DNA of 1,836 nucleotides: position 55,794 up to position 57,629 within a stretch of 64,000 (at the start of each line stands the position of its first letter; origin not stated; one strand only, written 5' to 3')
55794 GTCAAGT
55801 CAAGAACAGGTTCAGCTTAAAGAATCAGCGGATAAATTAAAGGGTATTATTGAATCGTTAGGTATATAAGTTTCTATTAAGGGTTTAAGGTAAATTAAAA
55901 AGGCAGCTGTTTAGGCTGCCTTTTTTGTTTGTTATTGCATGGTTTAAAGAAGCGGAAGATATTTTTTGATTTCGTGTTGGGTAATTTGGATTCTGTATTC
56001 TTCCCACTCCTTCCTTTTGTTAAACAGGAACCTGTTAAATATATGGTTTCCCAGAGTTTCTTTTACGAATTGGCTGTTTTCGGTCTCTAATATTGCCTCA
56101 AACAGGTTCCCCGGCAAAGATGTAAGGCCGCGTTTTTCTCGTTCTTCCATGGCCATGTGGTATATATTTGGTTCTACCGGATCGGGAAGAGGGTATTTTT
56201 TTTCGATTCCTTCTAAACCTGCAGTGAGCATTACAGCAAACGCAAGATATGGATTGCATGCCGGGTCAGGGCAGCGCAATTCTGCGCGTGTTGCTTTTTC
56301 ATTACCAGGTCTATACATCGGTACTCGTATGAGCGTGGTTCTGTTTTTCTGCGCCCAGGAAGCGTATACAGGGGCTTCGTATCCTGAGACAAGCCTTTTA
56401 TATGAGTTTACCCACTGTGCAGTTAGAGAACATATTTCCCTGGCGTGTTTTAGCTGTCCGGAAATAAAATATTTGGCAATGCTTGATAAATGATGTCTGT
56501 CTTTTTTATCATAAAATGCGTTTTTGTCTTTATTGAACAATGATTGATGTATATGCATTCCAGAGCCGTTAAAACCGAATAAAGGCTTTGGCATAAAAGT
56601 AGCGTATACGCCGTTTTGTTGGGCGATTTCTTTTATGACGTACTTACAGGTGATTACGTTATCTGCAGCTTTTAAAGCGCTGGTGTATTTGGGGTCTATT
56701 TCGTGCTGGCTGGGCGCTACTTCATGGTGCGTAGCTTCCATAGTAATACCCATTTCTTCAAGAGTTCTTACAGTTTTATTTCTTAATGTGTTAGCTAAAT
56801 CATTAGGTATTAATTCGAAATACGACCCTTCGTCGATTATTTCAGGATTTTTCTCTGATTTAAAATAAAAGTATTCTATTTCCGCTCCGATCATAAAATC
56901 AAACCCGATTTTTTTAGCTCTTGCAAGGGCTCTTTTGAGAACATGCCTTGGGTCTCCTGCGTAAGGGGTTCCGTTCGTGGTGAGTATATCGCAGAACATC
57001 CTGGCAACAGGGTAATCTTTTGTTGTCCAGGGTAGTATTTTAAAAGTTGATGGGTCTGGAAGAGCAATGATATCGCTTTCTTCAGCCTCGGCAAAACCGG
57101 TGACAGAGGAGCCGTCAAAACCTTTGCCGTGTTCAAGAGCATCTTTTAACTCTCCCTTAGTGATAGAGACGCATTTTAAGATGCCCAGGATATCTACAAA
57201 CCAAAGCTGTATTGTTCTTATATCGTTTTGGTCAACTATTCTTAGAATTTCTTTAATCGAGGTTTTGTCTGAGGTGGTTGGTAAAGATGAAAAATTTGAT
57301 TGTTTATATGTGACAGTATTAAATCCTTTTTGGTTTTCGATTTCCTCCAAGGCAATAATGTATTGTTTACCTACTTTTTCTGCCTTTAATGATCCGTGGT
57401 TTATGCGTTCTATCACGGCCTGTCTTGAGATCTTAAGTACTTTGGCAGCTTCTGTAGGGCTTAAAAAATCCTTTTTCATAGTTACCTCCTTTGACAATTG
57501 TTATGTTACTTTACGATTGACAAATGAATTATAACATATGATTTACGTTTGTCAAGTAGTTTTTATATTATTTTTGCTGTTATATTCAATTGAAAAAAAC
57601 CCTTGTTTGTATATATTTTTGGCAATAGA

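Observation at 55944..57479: Glutamine synthetase carrying an N-terminal excisionase/MerR-type helix-turn-helix domain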

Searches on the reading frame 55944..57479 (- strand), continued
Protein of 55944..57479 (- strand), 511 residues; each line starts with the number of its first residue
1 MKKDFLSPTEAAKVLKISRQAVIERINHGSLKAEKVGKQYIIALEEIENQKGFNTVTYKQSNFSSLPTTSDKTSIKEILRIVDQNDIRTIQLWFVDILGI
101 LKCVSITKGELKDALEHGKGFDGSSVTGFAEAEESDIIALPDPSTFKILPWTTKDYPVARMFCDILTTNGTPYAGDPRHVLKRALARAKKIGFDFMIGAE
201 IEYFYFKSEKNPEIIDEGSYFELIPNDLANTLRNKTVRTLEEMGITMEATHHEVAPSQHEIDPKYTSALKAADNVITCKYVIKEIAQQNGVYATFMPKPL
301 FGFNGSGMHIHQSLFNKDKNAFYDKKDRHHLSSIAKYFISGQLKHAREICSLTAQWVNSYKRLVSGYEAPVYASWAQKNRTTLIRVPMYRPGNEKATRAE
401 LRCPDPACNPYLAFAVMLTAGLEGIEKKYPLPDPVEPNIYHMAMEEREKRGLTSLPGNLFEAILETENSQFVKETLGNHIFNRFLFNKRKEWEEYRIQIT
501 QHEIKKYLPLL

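Call 11: find_related_loci(query=window:55944-57479:-, collection=genome_contigs, flank=6000)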
Query window:55944-57479:- (511 aa) in genome_contigs; peptide patterns used: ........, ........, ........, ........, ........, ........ (x = any residue, [..] = any of these).
599 stretches matched a pattern (row limit reached: there are more); 591 encode a relative of the query (tblastn E <= 1e-3); the best 80 are kept; 80 distinct loci.
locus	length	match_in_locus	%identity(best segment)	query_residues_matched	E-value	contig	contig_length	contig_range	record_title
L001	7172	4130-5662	79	1-511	0e+0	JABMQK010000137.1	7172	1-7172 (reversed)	MAG: bacterium isolate bin.343 k141_4435746, whole genome shotgun sequence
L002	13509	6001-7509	77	1-503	0e+0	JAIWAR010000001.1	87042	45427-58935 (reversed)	MAG: Methanosarcinales archaeon isolate SFP3_US_05_3 NODE_1_length_87042_cov_4.961791, whole genome shotgun sequence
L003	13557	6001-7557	75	1-511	0e+0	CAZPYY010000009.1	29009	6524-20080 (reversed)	MAG TPA_asm: uncultured Planctomycetia bacterium isolate binchicken_co330_156 genome assembly, contig: NODE_1644_length_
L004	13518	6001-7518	77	1-511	0e+0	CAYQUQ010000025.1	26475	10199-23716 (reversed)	MAG TPA_asm: uncultured Planctomycetia bacterium isolate SRP200020_co1_304 genome assembly, contig: NODE_2418_length_264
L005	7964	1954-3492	75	1-511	0e+0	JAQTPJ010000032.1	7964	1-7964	MAG: Candidatus Omnitrophota bacterium isolate STB_113 NODE_25415_length_7964_cov_2.442006_Sandtown_B, whole genome shot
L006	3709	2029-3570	75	1-511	0e+0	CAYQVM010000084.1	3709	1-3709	MAG TPA_asm: uncultured Planctomycetia bacterium isolate binchicken_co266_91 genome assembly, contig: NODE_65459_length_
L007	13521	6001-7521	69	1-511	0e+0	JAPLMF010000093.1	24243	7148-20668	MAG: Candidatus Omnitrophota bacterium isolate LacPavin_0419_WC70L_MAG_47_7 LacPavin_0419_WC70L_scaffold_71460, whole ge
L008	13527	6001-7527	71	1-511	0e+0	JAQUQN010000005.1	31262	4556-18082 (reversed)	MAG: Candidatus Omnitrophota bacterium isolate STD1_50 NODE_2896_length_31262_cov_5.435812_Sandtown_D1, whole genome sho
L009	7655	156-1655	70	5-511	0e+0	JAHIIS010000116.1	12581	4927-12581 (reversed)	MAG: Candidatus Omnitrophota bacterium isolate KR11_S3.mb.51 KR11_S3.mb.51_k141_291701, whole genome shotgun sequence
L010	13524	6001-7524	70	1-511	0e+0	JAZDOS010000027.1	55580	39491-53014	MAG: Candidatus Omnitrophota bacterium isolate MEGAHIT-group-0.790 k141_9918013, whole genome shotgun sequence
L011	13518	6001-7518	70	1-511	0e+0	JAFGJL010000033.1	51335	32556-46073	MAG: Candidatus Omnitrophota bacterium isolate Zod_Metabat.276 k87_7378403, whole genome shotgun sequence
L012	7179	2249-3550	74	78-511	0e+0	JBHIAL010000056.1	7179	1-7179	MAG: bacterium isolate K_2_bin.77 NODE_6332_length_7179_cov_8.741297, whole genome shotgun sequence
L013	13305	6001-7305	73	77-511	0e+0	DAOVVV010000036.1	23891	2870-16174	MAG TPA_asm: Clostridia bacterium isolate CSMAG_1714 CSMAG_1714_k141_1609159_length_23891_cov_18.2743, whole genome shot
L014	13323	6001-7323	71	71-511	0e+0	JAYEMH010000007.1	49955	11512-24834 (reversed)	MAG: Candidatus Ratteibacteria bacterium isolate MAG086 MAG086_7, whole genome shotgun sequence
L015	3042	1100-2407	73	76-511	0e+0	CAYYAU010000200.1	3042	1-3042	MAG TPA_asm: uncultured Clostridia bacterium isolate binchicken_co19_255 genome assembly, contig: NODE_60087_length_3042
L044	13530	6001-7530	53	4-511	0e+0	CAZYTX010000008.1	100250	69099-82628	MAG TPA_asm: uncultured bacterium isolate SRP141376_co1_373 genome assembly, contig: NODE_517_length_100250_cov_8.793044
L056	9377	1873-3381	52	7-511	0e+0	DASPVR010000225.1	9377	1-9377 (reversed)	MAG TPA_asm: Solirubrobacteraceae bacterium isolate SMAG_U12334 k141_208782, whole genome shotgun sequence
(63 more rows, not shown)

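Call 24: search_solved_structures(query=window:55944-57479:-, max_evalue=1e-20, show_alignments=1)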
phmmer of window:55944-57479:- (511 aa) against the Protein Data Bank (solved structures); distinct sequences matched with E-value up to 1e-20: 37.
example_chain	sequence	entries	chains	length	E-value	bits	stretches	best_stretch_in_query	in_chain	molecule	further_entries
8ufj_A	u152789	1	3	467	1.1e-143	482.8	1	73-511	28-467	Glutamine synthetase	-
8tfb_A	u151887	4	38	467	2e-143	481.9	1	73-511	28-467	Glutamine synthetase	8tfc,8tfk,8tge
8s59_O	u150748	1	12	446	2.2e-143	481.8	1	73-511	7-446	Glutamine synthetase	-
7tfa_B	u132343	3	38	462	2.2e-135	455.4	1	75-510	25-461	Glutamine synthetase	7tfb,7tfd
7tdp_A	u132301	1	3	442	3.7e-135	454.7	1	76-510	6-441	Glutamine synthetase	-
8oow_A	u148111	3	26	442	7.4e-134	450.4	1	76-509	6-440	Glutamine synthetase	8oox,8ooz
8ool_A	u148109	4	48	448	4.4e-129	434.6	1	74-509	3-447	Glutamine synthetase from Methanothermococcus thermolithotrophicus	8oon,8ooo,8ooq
7tf9_A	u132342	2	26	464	7.2e-129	433.9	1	73-509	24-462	Glutamine synthetase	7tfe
7ten_A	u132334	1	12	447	8.8e-129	433.6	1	75-509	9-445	Glutamine synthetase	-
7tdv_A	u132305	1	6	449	6.5e-128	430.8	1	76-508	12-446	Glutamine synthetase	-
7tfc_A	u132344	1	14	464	9.5e-128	430.2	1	74-508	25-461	Glutamine synthetase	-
4s0r_A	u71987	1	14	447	1.1e-127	430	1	75-508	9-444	Glutamine synthetase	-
4lnf_A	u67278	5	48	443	1.3e-127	429.8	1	76-508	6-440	Glutamine synthetase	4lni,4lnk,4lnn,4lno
9y4a_A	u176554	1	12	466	2.1e-127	429.1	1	73-508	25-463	Glutamine synthetase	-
7tf6_A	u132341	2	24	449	2.1e-127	429.1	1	75-508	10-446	Glutamine synthetase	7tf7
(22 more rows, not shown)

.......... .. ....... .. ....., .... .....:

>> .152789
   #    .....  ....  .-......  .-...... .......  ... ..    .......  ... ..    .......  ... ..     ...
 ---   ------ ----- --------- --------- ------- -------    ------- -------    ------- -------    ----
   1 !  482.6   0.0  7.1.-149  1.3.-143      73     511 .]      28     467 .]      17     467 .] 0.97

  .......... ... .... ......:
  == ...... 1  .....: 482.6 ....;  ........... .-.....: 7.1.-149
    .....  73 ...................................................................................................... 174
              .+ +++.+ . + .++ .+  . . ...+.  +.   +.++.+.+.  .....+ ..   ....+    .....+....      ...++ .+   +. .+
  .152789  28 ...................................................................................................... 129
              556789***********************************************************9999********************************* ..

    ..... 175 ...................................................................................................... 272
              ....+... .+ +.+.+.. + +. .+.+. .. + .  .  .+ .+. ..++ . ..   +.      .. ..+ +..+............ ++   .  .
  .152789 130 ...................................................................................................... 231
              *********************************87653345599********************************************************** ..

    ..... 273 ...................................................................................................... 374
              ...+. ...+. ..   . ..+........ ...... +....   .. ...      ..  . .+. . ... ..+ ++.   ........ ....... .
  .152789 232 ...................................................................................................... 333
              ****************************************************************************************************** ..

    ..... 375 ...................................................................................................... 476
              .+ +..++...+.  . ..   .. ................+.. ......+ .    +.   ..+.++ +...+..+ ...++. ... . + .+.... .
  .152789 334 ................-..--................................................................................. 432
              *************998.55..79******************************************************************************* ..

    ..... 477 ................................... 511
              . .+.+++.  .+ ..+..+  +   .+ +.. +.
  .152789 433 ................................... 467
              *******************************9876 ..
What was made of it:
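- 55959..56957 (-): GS catalytic domain, res 175-507. 482 bits to M. mazei GlnA1 8ufj/8tfb (call 24).
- Closest known: Methanosarcina mazei GlnA1. Same: It is the closest solved GS (482 bits, res 73-511; call 24), of the same GSI-alpha type.
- The GS part is 482 bits to M. mazei GlnA1 and aligns full-length to the Gram-positive GSI-alpha enzymes (call 24).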

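Call 56: predict_structure(alignment_id=A1)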
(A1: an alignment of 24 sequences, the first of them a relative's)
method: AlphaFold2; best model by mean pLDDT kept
length: 511 residues; sequences in the alignment: 24
mean_pLDDT: 71.9   pTM: 0.73
mean pLDDT of the five models: 71.9, 68.0, 67.6, 52.2, 50.0
residues with pLDDT >= 90: 116; 70-90: 211; 50-70: 84; < 50: 100
segments of 3 or more residues with pLDDT < 50: 52-69, 132-134, 210-221, 297-306, 358-406, 436-440
pLDDT, mean of each block of 10 residues (from residue 1): 72 78 77 82 79 34 34 87 92 87 90 91 65 67 92 85 90 90 95 87 70 43 70 91 85 69 89 91 87 62 48 80 70 81 76 60 35 28 31 35 55 90 92 54 57 57 85 92 86 64 58 47
secondary structure, 60 per line:
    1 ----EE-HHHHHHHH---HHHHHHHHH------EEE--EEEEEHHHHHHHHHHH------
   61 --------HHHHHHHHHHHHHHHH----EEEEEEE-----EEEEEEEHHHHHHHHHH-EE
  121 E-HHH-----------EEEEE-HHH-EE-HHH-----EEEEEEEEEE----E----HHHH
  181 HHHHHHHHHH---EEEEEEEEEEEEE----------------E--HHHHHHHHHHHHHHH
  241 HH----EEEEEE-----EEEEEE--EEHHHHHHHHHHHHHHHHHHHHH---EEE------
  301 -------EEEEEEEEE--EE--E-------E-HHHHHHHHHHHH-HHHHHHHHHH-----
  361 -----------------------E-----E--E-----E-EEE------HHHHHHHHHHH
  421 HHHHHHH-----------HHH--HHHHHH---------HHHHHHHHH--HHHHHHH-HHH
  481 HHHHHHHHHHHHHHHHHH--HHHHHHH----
elements in order: H8-15 H19-27 E34-36 E39-43 H44-54 H69-84 E89-95 E101-107 H108-117 E119-121 E137-141 E158-167 H177-190 E194-206 H226-242 E247-252 E258-263 H268-288 E292-294 E308-316 H333-344 H346-355 E401-403 H410-427 H444-449 H459-467 H470-476 H478-498 H501-507
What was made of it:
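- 57276..57335 (-): Variable, Lys-rich disordered linker, about res 49-68. pLDDT below 50 for res 52-69 in the full-length model (call 56).
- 56979..57275 (-): GS N-terminal helix alpha1 (res 69-84) plus beta-grasp domain (to res 167). Model helix H69-84 (call 56).
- The full-length model keeps the HTH as a separate domain on a disordered tether (call 56).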

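Call 58: search_protein_families(library=pfam, proteins=[L004:4438-5058:-, L003:7652-8992:-, L007:4692-5831:+, L007:3807-4514:+, L007:7514-8176:-, L002:7557-8978:-], max_evalue=0.0001)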
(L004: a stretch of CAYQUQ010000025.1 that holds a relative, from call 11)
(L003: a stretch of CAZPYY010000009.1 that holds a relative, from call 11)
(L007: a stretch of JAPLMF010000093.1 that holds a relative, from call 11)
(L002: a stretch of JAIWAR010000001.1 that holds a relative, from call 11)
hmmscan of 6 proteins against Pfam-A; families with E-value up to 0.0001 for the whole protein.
L004:4438-5058:- (206 aa): 4 families
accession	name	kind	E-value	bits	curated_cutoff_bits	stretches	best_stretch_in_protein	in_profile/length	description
PF01590.32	GAF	-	1.1e-20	74.9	22.4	1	2-134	6-133/133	GAF domain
PF13185.12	GAF_2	-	1.8e-20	74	28.6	1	5-135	11-136/136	GAF domain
PF03861.19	ANTAR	-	5e-20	71.5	27.3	1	147-197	4-54/54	ANTAR domain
PF13492.12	GAF_3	-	9.9e-14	52.3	27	1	5-136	9-129/129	GAF domain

L003:7652-8992:- (446 aa): 2 families
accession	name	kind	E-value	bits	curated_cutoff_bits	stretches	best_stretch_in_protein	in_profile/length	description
PF00208.27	ELFV_dehydrog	-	2.5e-91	306.1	23.4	1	201-444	1-241/241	Glutamate/Leucine/Phenylalanine/Valine dehydrogenase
PF02812.23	ELFV_dehydrog_N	-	3e-50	169.7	25.3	1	56-183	1-128/129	Glu/Leu/Phe/Val dehydrogenase, dimerisation domain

L007:4692-5831:+ (379 aa): 1 family
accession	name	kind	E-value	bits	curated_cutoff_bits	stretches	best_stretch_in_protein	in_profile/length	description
PF02684.21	LpxB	-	2.6e-91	306.7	22.6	1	7-352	1-350/374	Lipid-A-disaccharide synthetase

L007:3807-4514:+ (235 aa): 2 families
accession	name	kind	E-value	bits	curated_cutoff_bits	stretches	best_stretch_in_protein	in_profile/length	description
PF01408.29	GFO_IDH_MocA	-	4.4e-31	108.5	24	1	4-120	1-120/120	Oxidoreductase family, NAD-binding Rossmann fold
PF22725.1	GFO_IDH_MocA_C3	-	6.6e-06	26.6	27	1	150-205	37-95/124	GFO/IDH/MocA C-terminal domain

L007:7514-8176:- (220 aa): 2 families
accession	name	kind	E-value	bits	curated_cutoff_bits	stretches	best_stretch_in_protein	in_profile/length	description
PF06230.17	LpxI_C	-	4.1e-45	153.3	25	1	90-218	2-131/131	LpxI C-terminal domain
PF17930.7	LpxI_N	-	2.4e-13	50.6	25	1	2-86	47-129/129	LpxI N-terminal domain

L002:7557-8978:- (473 aa): 5 families
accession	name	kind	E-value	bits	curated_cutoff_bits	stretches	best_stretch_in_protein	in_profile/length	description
PF14691.11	Fer4_20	-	6.8e-36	123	25.8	1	17-130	2-110/113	Dihydroprymidine dehydrogenase domain II, 4Fe-4S cluster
PF07992.20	Pyr_redox_2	-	1.6e-26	93.8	26.1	1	146-458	1-290/291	Pyridine nucleotide-disulphide oxidoreductase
PF13738.12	Pyr_redox_3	-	1e-07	31.9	30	0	270-307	151-186/305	Pyridine nucleotide-disulphide oxidoreductase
PF00070.33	Pyr_redox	-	5.3e-07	30.5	22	0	287-365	1-77/82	Pyridine nucleotide-disulphide oxidoreductase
PF01494.25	FAD_binding_3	-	1e-05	25.4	22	1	147-179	3-35/349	FAD binding domain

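Call 59: list_cluster_members(proteins=[P0001, P0011, P0087, P0122])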
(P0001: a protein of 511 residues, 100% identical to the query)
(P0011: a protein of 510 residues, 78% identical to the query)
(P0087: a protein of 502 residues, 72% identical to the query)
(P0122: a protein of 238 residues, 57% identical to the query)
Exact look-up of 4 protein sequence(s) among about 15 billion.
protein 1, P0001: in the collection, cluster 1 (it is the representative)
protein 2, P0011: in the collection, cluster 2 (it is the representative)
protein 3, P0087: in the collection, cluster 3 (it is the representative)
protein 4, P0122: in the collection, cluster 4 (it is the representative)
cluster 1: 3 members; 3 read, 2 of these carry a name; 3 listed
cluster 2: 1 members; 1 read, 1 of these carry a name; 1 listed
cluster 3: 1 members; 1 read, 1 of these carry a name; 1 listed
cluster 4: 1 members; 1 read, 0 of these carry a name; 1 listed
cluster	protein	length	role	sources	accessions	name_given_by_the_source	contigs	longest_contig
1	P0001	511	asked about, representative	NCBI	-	-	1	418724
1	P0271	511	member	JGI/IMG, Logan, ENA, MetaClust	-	\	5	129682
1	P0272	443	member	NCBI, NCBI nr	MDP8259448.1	MAG: glutamine synthetase family protein [Candidatus Gygaella obscura] | glutamine synthetase family protein [Candidatus Gygaella obscura]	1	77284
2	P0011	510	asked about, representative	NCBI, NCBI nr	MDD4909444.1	MAG: glutamine synthetase beta-grasp domain-containing protein [Candidatus Omnitrophica ... | glutamine synthetase beta-grasp domain-containing protein [Candidatus Omnitrophota ...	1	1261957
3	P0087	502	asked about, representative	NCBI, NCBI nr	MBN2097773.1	MAG: type I glutamate--ammonia ligase [Candidatus Omnitrophica bacterium] | type I glutamate--ammonia ligase [Candidatus Omnitrophota bacterium]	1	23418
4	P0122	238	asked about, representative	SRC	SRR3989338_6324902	-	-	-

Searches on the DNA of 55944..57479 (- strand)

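Call 39: search_rna_families(sources=[L001, L003, L004, L006, L011, L087, L091, L095, L104, L115, L120, L123], threshold=gathering)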
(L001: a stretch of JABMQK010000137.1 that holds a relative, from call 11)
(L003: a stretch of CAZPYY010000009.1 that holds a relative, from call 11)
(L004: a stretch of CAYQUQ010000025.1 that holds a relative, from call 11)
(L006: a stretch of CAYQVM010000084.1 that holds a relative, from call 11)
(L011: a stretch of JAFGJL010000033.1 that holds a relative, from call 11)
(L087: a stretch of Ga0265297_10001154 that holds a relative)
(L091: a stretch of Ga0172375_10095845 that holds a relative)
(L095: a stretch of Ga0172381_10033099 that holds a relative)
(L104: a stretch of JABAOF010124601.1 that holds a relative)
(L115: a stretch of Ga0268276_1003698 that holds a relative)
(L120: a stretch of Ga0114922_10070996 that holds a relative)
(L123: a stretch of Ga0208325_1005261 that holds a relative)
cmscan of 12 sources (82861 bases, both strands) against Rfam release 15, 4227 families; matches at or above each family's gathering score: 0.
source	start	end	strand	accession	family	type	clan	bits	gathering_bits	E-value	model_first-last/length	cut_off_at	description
